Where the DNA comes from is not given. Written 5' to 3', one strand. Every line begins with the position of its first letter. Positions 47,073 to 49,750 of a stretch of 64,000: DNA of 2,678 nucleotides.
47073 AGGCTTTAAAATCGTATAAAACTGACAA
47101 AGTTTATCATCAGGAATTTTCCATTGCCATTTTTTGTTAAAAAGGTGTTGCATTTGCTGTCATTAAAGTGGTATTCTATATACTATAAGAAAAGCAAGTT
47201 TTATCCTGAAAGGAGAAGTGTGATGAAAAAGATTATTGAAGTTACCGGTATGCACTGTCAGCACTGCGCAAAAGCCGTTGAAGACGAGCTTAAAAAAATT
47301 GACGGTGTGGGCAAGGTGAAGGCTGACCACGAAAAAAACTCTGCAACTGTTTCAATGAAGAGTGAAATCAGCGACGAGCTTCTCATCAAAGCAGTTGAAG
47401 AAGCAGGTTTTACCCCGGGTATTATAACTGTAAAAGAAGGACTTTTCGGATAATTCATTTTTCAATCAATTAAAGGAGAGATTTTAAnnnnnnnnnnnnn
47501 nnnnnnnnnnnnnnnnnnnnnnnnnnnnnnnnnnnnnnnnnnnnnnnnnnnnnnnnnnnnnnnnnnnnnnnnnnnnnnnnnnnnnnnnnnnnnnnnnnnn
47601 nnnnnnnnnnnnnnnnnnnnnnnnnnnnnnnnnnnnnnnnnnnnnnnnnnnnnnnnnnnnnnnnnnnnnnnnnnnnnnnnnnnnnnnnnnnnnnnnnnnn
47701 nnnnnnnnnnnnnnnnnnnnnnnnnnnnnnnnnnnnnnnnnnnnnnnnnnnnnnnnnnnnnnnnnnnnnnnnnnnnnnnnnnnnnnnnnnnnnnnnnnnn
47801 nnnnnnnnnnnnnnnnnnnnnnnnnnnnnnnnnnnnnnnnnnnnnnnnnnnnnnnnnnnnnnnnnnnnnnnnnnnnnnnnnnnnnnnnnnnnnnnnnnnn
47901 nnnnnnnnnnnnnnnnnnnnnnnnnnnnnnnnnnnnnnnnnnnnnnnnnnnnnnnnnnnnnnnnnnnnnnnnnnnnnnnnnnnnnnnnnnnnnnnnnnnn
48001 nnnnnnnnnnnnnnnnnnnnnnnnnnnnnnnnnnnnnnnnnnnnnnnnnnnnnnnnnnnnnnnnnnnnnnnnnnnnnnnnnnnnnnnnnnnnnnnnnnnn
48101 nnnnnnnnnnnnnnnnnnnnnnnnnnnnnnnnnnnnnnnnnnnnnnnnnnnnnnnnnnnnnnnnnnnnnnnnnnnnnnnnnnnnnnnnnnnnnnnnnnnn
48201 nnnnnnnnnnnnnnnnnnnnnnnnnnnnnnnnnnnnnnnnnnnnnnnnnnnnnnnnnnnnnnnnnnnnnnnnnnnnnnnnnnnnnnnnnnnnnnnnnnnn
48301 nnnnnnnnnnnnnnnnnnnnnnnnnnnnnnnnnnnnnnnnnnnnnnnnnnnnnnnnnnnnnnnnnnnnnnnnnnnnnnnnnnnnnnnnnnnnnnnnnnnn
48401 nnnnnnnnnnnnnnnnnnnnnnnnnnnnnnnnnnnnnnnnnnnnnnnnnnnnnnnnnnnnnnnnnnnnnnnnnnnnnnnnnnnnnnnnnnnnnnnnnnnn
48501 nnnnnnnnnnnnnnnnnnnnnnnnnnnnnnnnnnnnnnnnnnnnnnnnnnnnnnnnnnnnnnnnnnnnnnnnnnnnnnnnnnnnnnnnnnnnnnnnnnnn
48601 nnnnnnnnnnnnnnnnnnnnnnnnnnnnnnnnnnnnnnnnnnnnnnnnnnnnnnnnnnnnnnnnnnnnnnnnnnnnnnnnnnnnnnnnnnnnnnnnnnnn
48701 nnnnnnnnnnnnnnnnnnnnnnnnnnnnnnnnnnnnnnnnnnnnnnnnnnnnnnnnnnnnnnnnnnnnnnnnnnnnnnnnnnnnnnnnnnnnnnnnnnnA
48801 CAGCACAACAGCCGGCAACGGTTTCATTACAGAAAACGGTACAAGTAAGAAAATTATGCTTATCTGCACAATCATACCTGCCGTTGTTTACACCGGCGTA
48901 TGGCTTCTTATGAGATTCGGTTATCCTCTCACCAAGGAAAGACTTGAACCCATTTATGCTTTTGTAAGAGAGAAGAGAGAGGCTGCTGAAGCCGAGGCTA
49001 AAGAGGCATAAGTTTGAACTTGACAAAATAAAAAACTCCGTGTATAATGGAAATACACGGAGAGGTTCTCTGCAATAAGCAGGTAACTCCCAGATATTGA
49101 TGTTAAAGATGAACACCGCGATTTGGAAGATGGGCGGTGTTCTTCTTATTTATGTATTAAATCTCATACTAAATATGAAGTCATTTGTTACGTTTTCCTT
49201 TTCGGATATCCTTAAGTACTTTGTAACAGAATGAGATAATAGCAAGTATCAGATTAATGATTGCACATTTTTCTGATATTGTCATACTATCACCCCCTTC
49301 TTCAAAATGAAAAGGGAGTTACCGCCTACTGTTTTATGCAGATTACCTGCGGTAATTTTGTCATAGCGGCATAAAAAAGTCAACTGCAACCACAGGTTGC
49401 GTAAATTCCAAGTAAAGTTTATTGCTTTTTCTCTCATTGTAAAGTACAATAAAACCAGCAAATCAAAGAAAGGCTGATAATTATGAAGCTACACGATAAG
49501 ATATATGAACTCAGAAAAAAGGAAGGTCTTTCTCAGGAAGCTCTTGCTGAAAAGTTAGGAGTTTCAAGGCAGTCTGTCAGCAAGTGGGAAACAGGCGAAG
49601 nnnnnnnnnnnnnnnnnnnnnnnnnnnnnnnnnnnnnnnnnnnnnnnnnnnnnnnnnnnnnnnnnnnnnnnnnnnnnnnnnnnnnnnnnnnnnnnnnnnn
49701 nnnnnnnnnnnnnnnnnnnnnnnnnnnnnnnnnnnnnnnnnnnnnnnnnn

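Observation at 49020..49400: Candidate type I toxin-antitoxin module (34-aa membrane peptide with a convergent 3'-overlapping sRNA)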

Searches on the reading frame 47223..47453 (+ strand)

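Call 6: search_protein_families(library=pfam, proteins=[window:47223-47453:+], max_evalue=1)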
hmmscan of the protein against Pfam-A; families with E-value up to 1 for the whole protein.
window:47223-47453:+ (76 aa): 6 families
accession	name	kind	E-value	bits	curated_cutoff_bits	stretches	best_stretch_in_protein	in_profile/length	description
PF00403.32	HMA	-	6.5e-16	58.9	24.8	1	5-63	2-61/62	Heavy-metal-associated domain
PF19803.4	DUF6286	-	0.0021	18.9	35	1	8-51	33-76/108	Family of unknown function (DUF6286)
PF00633.29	HHH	-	0.0086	16.3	24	1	20-35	10-25/30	Helix-hairpin-helix motif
PF15643.12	Tox-PL-2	-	0.12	13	25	1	6-32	12-38/103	Papain fold toxin 2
PF22747.2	Zn_ribbon_DUF2089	-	0.14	12.7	27.6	1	5-20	8-23/32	DUF2089 zinc ribbon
PF19991.5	HMA_2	-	0.14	12.5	30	1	13-58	29-75/154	Heavy metal associated domain 2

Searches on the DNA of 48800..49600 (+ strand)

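Call 5: search_rna_families(source=window, start=48800, end=49600, threshold=evalue, max_evalue=10)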
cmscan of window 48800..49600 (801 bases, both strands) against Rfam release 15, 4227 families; matches with E-value up to 10: 11.
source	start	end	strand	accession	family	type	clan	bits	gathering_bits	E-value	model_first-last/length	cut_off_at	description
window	49062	49265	+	RF01464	rliA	Gene; sRNA;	-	22.6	50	0.034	1-224/224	no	Listeria sRNA rliA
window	49070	49159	+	RF00242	ctRNA_pT181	Gene; antisense;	-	21.6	56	3.7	1-94/94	no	ctRNA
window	49090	49126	+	RF00323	snoR79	Gene; snRNA; snoRNA; CD-box;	-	21.1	80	0.14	1-65/65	no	Small nucleolar RNA R79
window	49373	49459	-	RF02270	nse_sRNA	Gene;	-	19.7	75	1.1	1-73/73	no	Neisseria sigma-E sRNA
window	49027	49141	-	RF00515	PyrR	Cis-reg;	-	19.7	54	4.4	1-115/115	no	PyrR binding site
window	49098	49162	-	RF02362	Yfr10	Gene; sRNA;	-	19.2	43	4.3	1-78/78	no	Cyanobacterial functional RNA 10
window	49202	49334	+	RF02729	JA01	Gene; sRNA;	-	19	111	1.9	1-153/153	no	Aggregatibacter sRNA JA01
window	49104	49200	-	RF02397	sau-5971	Gene; sRNA;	-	18.4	90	1.5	1-96/96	no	Staphylococcus sRNA sau-5971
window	49348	49497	+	RF03019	RT-16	Gene; sRNA;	-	17.4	50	7.7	1-158/158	no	RT-16 RNA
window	49221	49314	-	RF02436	SpF43_sRNA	Gene; sRNA;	-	15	70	8.7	1-99/99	no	Streptococcus sRNA SpF43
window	49022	49083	-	RF00664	mir-223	Gene; miRNA;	-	12.3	57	8.1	1-106/106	no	mir-223 microRNA precursor family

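Call 63: search_dna_similar(query=window:49012-49384:+, collection=plasmids, mode=distant, max_evalue=0.01, max_rows=10)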
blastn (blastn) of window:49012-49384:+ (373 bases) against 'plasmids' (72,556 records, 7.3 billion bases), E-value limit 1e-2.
No match.

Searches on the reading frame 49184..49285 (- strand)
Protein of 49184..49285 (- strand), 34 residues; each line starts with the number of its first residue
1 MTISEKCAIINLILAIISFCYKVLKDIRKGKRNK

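Call 6: search_protein_families(library=pfam, proteins=[window:49184-49285:-], max_evalue=1)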
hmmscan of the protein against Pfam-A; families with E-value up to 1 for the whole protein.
seq(34 aa): 0 families

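Call 8: find_encoding_contigs(protein=window:49184-49285:-, flank=5000, max_places=10)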
Protein seq(34 aa) (34 aa): no gene with exactly this product is on record in the collection.

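Call 22: search_protein_families(library=ncbifam, proteins=[window:49184-49285:-], max_evalue=10)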
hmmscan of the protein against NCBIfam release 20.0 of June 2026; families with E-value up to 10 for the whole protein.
seq(34 aa): 0 families

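Call 23: search_protein_families(library=padloc, proteins=[window:49184-49285:-], max_evalue=10)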
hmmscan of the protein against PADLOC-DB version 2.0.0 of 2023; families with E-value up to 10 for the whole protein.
seq(34 aa): 0 families

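Call 32: search_protein_representatives(protein=window:49184-49285:-)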
Query: 34 residues. Proteins with E-value up to 0.001 (for the whole library): 1; up to 1e-10: 0; up to 1e-30: 0. The best 1 are listed.
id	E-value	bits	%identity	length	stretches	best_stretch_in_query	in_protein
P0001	1.3e-06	42.4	38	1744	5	6-26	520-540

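Call 61: search_dna_similar(query=window:49184-49285:-, collection=plasmids, mode=protein, max_evalue=10, max_rows=10)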
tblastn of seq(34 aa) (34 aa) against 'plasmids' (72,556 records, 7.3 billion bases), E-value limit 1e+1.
No match.

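Call 62: search_dna_similar(query=window:49184-49285:-, collection=phages, mode=protein, max_evalue=10, max_rows=10)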
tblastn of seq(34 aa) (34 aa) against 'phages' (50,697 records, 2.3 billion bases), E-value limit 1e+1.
No match.
